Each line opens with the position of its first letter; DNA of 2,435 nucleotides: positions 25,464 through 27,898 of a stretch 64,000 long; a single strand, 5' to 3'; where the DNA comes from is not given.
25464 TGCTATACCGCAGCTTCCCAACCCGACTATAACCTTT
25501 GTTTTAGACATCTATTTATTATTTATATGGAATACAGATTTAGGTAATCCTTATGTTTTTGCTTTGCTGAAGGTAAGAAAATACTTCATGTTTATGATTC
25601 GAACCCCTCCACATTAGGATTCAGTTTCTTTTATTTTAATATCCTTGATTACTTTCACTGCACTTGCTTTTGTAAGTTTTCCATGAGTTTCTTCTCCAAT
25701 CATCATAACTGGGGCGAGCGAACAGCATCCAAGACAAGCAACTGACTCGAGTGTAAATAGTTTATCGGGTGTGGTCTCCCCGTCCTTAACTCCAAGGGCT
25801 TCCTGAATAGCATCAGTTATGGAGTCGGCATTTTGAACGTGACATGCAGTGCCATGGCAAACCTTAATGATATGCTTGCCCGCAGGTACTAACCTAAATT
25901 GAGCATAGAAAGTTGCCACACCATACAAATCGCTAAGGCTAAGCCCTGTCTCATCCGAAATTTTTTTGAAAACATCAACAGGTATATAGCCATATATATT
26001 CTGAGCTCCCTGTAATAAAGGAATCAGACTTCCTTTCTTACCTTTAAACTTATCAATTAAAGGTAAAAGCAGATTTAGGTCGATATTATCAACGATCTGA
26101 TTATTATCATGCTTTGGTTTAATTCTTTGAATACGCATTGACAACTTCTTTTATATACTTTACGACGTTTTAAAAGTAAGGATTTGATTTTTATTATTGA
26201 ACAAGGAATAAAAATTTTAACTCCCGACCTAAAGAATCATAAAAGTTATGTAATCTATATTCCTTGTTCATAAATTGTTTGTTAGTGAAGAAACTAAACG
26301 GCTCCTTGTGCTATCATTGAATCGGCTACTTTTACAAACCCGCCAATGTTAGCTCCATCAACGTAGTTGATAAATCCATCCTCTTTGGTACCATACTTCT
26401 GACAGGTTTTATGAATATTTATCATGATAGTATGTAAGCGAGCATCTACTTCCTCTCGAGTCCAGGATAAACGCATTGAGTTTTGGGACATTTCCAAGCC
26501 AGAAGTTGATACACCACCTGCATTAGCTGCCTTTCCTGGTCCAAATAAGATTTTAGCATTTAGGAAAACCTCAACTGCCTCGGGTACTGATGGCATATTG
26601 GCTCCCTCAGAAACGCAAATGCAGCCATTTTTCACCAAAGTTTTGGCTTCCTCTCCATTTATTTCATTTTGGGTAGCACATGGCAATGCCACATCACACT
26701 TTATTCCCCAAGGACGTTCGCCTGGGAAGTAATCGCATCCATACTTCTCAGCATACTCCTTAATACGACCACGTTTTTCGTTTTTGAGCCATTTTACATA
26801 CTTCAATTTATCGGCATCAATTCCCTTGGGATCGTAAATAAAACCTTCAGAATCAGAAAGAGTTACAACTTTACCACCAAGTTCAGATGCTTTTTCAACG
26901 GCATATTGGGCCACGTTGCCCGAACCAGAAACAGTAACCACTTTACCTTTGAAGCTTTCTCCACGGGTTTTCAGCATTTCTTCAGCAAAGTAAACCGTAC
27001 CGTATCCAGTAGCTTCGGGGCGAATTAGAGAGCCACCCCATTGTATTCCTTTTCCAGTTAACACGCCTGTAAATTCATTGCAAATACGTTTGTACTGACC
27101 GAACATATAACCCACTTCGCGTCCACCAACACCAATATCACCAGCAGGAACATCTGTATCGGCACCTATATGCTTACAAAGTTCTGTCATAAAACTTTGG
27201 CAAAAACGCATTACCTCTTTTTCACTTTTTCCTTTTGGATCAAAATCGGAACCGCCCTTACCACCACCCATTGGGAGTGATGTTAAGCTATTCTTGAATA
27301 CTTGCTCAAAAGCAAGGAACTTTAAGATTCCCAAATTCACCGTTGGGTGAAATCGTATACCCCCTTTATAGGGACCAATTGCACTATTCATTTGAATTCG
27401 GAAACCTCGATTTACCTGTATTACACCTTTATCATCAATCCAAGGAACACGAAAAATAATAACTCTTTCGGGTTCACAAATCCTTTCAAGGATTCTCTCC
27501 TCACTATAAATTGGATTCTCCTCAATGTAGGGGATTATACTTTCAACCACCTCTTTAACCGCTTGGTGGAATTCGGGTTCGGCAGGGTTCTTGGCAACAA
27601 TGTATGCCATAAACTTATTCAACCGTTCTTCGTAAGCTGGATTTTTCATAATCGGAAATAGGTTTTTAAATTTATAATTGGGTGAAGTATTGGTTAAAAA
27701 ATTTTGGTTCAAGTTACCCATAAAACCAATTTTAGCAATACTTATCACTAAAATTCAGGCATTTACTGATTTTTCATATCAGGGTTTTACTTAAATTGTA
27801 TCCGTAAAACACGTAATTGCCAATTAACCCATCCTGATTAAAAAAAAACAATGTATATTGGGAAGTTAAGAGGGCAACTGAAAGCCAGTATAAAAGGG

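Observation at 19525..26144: HydBC-type (Bfu-like) flavin/Fe-S complex whose third subunit is a 1226-aa 2Fe2S-GltD-NuoG/FdhA-like fusion, with a trailing rubrerythrin-like gene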

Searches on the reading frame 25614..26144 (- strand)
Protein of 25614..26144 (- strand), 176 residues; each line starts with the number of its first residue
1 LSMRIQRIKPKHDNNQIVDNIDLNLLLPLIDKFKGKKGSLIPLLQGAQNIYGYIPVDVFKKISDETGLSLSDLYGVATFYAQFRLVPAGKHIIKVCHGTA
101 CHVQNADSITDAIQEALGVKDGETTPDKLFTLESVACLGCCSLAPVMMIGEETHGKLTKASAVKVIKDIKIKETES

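Call 3: search_protein_families(library=pfam, proteins=[window:25614-26144:-], max_evalue=0.01)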
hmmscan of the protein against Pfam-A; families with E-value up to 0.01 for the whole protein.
window:25614-26144:- (176 aa): 1 family
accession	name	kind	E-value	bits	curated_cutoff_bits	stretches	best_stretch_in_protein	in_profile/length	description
PF01257.25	2Fe-2S_thioredx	-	1.8e-49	167.8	24.8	1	30-170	5-145/145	Thioredoxin-like [2Fe-2S] ferredoxin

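Call 4: search_protein_families(library=ncbifam, proteins=[window:25614-26144:-], max_evalue=0.01)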
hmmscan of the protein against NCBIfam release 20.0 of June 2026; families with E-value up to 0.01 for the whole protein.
window:25614-26144:- (176 aa): 10 families
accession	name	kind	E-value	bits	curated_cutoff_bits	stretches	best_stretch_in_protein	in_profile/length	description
NF005722.0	PRK07539.1-2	equivalog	1.5e-43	148.6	141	1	31-168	18-155/157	NADH-quinone oxidoreductase subunit NuoE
NF004638.0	PRK05988.1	equivalog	2.1e-39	134.8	198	1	28-169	16-157/159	formate dehydrogenase subunit gamma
NF005747.0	PRK07571.1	equivalog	1.4e-37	129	224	1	26-170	25-169/173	bidirectional hydrogenase complex protein HoxE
TIGR01958.1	nuoE_fam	subfamily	1.5e-35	122.5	142.4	1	32-168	8-146/148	NADH-quinone oxidoreductase subunit NuoE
NF005725.0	PRK07539.1-5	equivalog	4.7e-32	111.1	220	1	18-170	17-172/174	NADH-quinone oxidoreductase subunit NuoE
NF005721.0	PRK07539.1-1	equivalog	1.9e-30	106.1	308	1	30-173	38-181/292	NADH-quinone oxidoreductase subunit NuoE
NF005724.0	PRK07539.1-4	equivalog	2.2e-22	80.1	280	1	37-170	39-173/240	NADH-quinone oxidoreductase subunit NuoE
NF005723.0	PRK07539.1-3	equivalog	5.2e-22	78.4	226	1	36-153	22-139/158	NADH-quinone oxidoreductase subunit NuoE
NF009040.0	PRK12373.1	equivalog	7e-21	75.4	514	1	35-170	33-170/400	NADH-quinone oxidoreductase subunit E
NF003131.0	PRK04046.2-2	equivalog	0.0077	15.8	357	1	70-139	79-148/216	translation initiation factor IF-6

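Call 22: search_solved_structures(query=window:25614-26144:-, max_evalue=1e-15, show_alignments=3)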
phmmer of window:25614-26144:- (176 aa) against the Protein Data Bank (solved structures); distinct sequences matched with E-value up to 1e-15: 51.
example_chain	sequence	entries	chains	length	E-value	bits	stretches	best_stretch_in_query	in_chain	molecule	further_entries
9bov_C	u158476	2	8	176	2e-52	181.1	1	19-172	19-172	NADH dehydrogenase (Ubiquinone), 24 kDa subunit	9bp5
8oh5_A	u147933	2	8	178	2.8e-50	174.1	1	18-170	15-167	NAD-dependent formate dehydrogenase gamma subunit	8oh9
9n5u_C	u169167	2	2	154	2.3e-48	167.9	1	24-170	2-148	NfnC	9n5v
7t2r_C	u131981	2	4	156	3.7e-44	154.2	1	28-161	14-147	NiFe hydrogenase subunit C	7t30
8a6t_C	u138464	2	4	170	9.1e-44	152.9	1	29-170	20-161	Electron bifurcating hydrogenase subunit HydC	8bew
7p5h_C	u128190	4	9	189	1.2e-37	133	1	29-176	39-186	Fe-hydrogenase, subunit gamma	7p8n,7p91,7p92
7q4v_C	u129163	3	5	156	1.4e-35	126.2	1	20-159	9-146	Iron hydrogenase HydC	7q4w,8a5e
9mqx_C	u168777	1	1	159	1.2e-34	123.3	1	35-167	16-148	NADH:ubiquinone oxidoreductase 24 kD subunit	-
5xtb_O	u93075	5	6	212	7.2e-30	107.7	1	36-171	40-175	NADH dehydrogenase [ubiquinone] flavoprotein 2, mitochondrial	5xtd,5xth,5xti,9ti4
7zd6_2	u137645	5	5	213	9.7e-30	107.3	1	36-171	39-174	NADH dehydrogenase [ubiquinone] flavoprotein 2, mitochondrial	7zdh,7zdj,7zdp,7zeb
5lnk_2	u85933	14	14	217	1e-29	107.2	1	36-171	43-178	Mitochondrial complex I, 24 kDa subunit | NADH dehydrogenase [ubiquinone] flavoprotein 2, mitochondrial | NDUFV2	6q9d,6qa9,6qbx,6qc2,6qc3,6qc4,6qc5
9w2u_E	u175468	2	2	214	1.1e-29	107.2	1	36-171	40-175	NADH dehydrogenase [ubiquinone] flavoprotein 2, mitochondrial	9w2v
7v2c_O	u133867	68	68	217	1.1e-29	107.1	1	36-171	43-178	NADH dehydrogenase [ubiquinone] flavoprotein 2, mitochondrial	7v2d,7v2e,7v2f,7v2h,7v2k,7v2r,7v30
5ldw_E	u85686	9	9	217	1.1e-29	107.1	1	36-171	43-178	NADH dehydrogenase [ubiquinone] flavoprotein 2, mitochondrial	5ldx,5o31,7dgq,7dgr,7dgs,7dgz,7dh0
9cwt_O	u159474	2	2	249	1.1e-29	107.1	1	36-171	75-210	NADH dehydrogenase [ubiquinone] flavoprotein 2, mitochondrial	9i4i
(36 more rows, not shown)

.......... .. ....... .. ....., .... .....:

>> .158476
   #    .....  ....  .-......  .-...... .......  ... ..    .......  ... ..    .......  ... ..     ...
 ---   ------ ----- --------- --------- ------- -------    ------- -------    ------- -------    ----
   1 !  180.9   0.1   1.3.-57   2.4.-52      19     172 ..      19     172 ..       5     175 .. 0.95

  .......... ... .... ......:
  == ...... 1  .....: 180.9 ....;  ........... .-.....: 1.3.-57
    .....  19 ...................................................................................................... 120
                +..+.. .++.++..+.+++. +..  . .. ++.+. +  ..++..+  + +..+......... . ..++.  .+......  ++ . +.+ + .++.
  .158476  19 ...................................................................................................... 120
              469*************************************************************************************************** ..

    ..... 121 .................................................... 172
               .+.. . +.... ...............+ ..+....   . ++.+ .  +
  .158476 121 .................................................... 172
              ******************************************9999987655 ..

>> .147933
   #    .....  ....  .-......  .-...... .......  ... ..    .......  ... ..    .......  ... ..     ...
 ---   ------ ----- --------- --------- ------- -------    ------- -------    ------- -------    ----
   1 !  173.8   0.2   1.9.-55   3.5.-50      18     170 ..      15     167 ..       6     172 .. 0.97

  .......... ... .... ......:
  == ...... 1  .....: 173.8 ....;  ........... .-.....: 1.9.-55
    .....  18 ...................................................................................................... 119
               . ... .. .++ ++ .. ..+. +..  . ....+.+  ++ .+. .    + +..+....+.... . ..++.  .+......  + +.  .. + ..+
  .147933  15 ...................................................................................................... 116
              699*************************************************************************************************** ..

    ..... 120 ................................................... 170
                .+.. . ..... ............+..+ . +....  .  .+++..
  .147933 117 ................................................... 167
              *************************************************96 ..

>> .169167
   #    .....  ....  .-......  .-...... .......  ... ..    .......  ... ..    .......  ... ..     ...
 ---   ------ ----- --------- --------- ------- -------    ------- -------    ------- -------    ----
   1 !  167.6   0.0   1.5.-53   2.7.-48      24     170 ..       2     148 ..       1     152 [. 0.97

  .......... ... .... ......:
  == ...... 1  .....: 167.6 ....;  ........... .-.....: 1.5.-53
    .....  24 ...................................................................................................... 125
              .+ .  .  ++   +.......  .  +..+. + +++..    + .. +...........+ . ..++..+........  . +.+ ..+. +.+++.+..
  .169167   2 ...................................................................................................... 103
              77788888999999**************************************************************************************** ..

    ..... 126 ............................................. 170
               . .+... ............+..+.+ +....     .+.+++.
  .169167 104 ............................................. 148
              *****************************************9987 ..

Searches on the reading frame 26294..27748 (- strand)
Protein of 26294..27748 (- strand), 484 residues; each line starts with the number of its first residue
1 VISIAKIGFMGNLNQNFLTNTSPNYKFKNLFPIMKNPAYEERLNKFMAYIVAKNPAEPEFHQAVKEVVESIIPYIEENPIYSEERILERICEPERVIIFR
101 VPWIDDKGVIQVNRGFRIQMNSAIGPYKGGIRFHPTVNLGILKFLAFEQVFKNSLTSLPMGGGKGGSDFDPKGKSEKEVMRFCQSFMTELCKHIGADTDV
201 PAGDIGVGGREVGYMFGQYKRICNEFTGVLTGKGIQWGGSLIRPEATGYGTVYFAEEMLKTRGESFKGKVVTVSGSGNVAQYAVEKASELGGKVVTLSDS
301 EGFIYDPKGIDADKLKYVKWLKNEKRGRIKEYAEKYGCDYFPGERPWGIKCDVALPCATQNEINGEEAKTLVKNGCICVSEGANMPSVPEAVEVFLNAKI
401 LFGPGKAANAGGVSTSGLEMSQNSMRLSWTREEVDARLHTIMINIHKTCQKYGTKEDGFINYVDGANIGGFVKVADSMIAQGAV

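Call 3: search_protein_families(library=pfam, proteins=[window:26294-27748:-], max_evalue=0.01)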
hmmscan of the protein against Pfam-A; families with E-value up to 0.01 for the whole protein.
window:26294-27748:- (484 aa): 2 families
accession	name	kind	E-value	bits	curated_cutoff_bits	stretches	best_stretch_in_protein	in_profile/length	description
PF00208.27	ELFV_dehydrog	-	8.5e-93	310.9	23.4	1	238-482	1-241/241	Glutamate/Leucine/Phenylalanine/Valine dehydrogenase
PF02812.23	ELFV_dehydrog_N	-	4.1e-52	175.7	25.3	1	93-220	1-128/129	Glu/Leu/Phe/Val dehydrogenase, dimerisation domain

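Call 4: search_protein_families(library=ncbifam, proteins=[window:26294-27748:-], max_evalue=0.01)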
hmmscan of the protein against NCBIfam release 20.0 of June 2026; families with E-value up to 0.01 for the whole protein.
window:26294-27748:- (484 aa): 5 families
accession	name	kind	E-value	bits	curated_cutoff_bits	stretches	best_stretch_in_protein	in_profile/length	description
NF006929.0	PRK09414.1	equivalog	4.6e-233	774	536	1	40-484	4-445/445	NADP-specific glutamate dehydrogenase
NF010634.0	PRK14031.1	equivalog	4.4e-225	747.2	822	1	51-484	11-444/444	NADP-specific glutamate dehydrogenase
NF010633.0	PRK14030.1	subfamily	2.6e-209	695.9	743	1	43-484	3-445/445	glutamate dehydrogenase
NF040817.1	GdhA_Arch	equivalog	3.9e-71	240.4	750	1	83-483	24-416/419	glutamate dehydrogenase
NF041398.1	GluDhGdhB_Halo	equivalog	1.2e-61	208.8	620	1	83-482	21-407/410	glutamate dehydrogenase GdhB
